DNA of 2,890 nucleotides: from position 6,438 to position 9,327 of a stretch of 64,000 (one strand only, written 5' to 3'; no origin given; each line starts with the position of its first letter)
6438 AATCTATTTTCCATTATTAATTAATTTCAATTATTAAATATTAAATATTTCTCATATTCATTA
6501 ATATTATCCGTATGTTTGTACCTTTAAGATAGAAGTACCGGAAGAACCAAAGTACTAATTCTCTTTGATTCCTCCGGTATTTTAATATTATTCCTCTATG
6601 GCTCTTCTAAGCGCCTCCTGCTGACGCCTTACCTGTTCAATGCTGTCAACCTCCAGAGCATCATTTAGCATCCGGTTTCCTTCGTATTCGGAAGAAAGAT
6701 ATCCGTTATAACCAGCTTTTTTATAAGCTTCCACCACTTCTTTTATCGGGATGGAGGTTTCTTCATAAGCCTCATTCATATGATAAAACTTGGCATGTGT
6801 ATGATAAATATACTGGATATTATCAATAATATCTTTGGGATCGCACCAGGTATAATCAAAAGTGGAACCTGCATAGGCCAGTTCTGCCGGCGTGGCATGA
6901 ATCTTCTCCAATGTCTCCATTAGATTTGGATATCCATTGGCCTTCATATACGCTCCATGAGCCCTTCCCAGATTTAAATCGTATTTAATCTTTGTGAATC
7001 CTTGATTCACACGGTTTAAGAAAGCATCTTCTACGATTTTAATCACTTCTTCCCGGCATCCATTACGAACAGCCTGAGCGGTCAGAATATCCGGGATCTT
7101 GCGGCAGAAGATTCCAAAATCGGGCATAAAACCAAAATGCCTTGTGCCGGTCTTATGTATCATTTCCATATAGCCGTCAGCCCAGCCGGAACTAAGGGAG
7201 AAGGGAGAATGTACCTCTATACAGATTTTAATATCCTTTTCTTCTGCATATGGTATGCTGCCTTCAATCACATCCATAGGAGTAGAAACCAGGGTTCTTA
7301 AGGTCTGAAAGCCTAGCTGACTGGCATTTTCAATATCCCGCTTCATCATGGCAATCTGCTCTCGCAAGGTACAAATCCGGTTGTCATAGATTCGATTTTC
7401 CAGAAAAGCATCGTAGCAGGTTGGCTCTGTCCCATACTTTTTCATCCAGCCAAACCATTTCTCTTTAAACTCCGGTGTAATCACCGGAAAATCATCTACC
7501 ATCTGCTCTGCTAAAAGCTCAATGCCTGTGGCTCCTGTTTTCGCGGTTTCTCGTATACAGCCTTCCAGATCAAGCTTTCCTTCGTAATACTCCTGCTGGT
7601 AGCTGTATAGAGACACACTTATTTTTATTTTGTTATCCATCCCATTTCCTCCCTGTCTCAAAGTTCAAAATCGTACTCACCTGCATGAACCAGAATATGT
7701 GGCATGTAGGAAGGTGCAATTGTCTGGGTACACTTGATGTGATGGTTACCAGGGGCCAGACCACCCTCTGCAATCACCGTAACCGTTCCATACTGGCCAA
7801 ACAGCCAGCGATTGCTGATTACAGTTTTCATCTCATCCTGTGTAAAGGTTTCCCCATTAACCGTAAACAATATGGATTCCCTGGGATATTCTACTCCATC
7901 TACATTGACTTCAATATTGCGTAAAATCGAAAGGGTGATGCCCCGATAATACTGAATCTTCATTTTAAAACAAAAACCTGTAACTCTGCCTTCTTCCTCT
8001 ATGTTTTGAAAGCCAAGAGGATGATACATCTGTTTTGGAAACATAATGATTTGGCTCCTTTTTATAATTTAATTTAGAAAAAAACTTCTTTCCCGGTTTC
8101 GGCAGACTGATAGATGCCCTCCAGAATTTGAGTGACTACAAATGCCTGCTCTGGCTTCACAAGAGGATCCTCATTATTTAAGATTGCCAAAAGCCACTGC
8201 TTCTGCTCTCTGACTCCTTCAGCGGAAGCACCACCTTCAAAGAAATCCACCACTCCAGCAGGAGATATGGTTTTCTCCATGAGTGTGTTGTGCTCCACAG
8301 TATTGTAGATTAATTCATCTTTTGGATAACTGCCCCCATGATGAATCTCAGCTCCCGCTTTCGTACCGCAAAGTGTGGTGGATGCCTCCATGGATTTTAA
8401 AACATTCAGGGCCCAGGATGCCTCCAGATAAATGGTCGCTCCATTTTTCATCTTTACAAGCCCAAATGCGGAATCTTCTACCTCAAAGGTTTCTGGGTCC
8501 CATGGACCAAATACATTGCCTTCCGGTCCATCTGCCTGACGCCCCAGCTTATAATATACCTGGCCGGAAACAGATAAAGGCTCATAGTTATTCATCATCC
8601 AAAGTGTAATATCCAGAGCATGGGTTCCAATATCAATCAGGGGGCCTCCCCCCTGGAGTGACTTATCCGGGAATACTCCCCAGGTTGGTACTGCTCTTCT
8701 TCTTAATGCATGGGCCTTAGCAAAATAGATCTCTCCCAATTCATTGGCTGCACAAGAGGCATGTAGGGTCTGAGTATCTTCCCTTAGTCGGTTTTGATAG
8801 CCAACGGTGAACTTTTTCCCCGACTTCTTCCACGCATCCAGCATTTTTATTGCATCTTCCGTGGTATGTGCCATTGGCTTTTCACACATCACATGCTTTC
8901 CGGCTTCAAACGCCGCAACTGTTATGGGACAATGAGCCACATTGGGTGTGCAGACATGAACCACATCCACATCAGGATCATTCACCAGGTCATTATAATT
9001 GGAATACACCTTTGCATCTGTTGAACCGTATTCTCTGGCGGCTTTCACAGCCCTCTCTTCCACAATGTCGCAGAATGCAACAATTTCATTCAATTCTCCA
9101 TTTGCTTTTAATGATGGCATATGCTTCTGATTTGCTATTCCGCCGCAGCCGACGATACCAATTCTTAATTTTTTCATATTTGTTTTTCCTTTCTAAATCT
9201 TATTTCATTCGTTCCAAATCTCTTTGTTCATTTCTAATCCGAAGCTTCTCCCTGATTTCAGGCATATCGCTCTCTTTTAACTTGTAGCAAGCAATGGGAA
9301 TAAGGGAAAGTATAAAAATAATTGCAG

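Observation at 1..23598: Co-localisation of most known gut flavonoid-degradation steps in about 23 kb, without an OYE-type enoate reductase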

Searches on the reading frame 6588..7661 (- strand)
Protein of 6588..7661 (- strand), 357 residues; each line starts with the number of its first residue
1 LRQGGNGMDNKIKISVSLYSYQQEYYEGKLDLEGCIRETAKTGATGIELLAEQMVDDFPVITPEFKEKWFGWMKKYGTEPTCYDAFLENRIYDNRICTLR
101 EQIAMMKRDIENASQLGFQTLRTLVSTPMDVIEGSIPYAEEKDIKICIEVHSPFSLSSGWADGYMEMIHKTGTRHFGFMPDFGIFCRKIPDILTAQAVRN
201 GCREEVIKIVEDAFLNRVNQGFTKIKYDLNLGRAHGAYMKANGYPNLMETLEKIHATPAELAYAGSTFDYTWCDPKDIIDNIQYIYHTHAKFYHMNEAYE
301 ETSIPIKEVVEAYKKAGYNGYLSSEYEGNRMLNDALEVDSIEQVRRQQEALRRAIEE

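Call 3: search_protein_families(library=pfam, proteins=[window:6588-7661:-])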
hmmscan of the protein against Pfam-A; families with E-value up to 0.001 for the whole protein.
window:6588-7661:- (357 aa): 1 family
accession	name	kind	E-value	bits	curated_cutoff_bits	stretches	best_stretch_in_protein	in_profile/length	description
PF01261.30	AP_endonuc_2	-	1.8e-10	41.4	31.1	1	37-183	2-160/249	Xylose isomerase-like TIM barrel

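Call 60: search_solved_structures(query=window:6588-7661:-, max_evalue=0.001)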
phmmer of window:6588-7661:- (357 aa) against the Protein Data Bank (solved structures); distinct sequences matched with E-value up to 0.001: 8.
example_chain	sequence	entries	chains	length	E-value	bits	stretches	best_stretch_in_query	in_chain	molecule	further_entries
8qvc_A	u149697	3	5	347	8.7e-72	245.2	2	11-218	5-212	Xylose isomerase-like TIM barrel domain-containing protein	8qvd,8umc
8qrz_A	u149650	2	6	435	7.5e-48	166.4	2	13-187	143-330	Sugar phosphate isomerase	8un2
7bvs_A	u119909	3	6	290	1.9e-46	161.9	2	13-186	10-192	Sugar phosphate isomerase/epimerase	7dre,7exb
7xrf_A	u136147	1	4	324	1.8e-41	145.5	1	11-329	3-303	AP_endonuc_2 domain-containing protein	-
7bvr_A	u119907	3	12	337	1.9e-41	145.4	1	11-329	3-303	AP_endonuc_2 domain-containing protein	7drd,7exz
9m3b_A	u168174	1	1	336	2.9e-41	144.8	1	12-356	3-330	P581a DgpC1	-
9m3a_A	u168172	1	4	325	2.5e-39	138.4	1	10-332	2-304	Xylose isomerase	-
7dnm_A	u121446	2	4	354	1.2e-30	109.9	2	272-357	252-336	AP_endonuc_2 domain-containing protein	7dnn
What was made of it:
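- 6588..7661 (-): DgpC-like alpha subunit of the C-glycoside deglycosidase. PDB 8qvc 9e-72; 7bvs 2e-46; 7bvr/7exz 2e-41 (call 60).
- Checked: DgpC is at 6588-7661 (AP_endonuc_2; PDB C-glycoside deglycosidase alpha subunits 8qvc 9e-72, 7bvr/7exz 2e-41; calls 3, 60).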

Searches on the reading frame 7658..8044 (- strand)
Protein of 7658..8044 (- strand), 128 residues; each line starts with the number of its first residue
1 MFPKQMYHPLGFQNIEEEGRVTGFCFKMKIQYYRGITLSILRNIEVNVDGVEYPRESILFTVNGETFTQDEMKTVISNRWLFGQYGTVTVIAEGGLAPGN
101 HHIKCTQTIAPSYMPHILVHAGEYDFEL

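Call 3: search_protein_families(library=pfam, proteins=[window:7658-8044:-])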
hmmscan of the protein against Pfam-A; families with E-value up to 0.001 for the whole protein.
window:7658-8044:- (128 aa): 1 family
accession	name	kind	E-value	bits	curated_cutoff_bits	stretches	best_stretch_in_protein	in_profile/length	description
PF19906.4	CGDB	-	9.4e-40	135.4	27.6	1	3-113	2-112/112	C-glycoside deglycosidase beta subunit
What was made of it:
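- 7658..8044 (-): DgpB-like beta subunit of the C-glycoside deglycosidase. Overlaps dgpC by 4 bases. Pfam CGDB PF19906, 9e-40 (call 3).
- Checked: DgpB is at 7658-8044 (Pfam CGDB PF19906, 135 bits; call 3).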

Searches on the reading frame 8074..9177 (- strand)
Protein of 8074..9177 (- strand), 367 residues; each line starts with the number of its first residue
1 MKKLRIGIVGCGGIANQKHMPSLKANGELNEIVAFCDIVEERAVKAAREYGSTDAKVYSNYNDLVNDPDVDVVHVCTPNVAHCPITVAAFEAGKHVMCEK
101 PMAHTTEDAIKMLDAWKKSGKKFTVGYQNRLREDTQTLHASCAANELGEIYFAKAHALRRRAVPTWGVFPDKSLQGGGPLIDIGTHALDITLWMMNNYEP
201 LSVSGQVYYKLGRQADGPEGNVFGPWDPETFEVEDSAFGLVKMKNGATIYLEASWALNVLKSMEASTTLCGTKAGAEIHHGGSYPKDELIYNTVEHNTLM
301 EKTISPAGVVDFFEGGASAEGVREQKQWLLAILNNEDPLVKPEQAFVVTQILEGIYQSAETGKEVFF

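Call 3: search_protein_families(library=pfam, proteins=[window:8074-9177:-])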
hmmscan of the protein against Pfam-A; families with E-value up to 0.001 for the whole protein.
window:8074-9177:- (367 aa): 4 families
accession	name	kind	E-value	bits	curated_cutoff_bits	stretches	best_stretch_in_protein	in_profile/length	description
PF01408.29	GFO_IDH_MocA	-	2.3e-31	109.4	24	1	4-127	1-120/120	Oxidoreductase family, NAD-binding Rossmann fold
PF02894.22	GFO_IDH_MocA_C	-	1.5e-18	67.9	22.9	1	144-365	6-216/218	Oxidoreductase family, C-terminal alpha/beta domain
PF22725.1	GFO_IDH_MocA_C3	-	9.1e-18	64.9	27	1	136-275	2-122/124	GFO/IDH/MocA C-terminal domain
PF03447.22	NAD_binding_3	-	5e-05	24.4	24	1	10-124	1-114/116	Homoserine dehydrogenase, NAD binding domain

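Call 59: search_solved_structures(query=window:8074-9177:-, max_evalue=1e-10)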
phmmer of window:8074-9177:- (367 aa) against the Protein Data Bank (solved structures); distinct sequences matched with E-value up to 1e-10: 53.
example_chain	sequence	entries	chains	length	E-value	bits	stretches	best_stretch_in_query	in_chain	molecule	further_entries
7xr9_A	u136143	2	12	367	4.9e-172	575.3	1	1-362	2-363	DgpA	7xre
9m3d_B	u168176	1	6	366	1.4e-143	481.6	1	1-365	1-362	DgpA1 from W974-1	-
3e18_A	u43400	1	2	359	9.8e-30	107.1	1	1-217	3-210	oxidoreductase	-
1evj_A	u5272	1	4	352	8.6e-28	100.7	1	6-248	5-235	GLUCOSE-FRUCTOSE OXIDOREDUCTASE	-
5a02_A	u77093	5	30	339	3.2e-27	98.8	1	2-204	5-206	ALDOSE-ALDOSE OXIDOREDUCTASE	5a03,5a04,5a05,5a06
1ofg_A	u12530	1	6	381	6.5e-27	97.8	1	6-209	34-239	GLUCOSE-FRUCTOSE OXIDOREDUCTASE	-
1ryd_A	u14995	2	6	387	6.9e-27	97.7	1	6-209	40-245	glucose-fructose oxidoreductase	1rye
1h6a_A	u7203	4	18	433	1.1e-26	97.1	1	6-209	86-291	PRECURSOR FORM OF GLUCOSE-FRUCTOSE OXIDOREDUCTASE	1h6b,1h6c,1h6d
3ec7_A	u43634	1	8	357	1e-24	90.5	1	4-196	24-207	Putative Dehydrogenase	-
3q2i_A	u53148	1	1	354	5.8e-23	84.8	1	2-200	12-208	dehydrogenase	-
6a3f_A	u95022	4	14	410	8.1e-22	81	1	37-254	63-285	Putative dehydrogenase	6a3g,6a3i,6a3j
2glx_A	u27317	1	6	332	1.2e-21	80.4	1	5-224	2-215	1,5-anhydro-D-fructose reductase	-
4gqa_A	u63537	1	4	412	9.1e-21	77.5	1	31-254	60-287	NAD binding Oxidoreductase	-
4koa_A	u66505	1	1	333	1.8e-20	76.6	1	4-224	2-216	1,5-anhydro-D-fructose reductase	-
3q2k_A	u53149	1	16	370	1.6e-19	73.4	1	2-200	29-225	oxidoreductase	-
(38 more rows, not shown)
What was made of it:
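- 8074..9177 (-): DgpA ortholog, the C-glycoside 3''-oxidoreductase (GFO/IDH/MocA). PDB 7xr9 DgpA 4.9e-172; 9m3d DgpA1 1.4e-143 (call 59).
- Checked: DgpA is at 8074-9177 (PDB 7xr9 DgpA, 4.9e-172; call 59).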
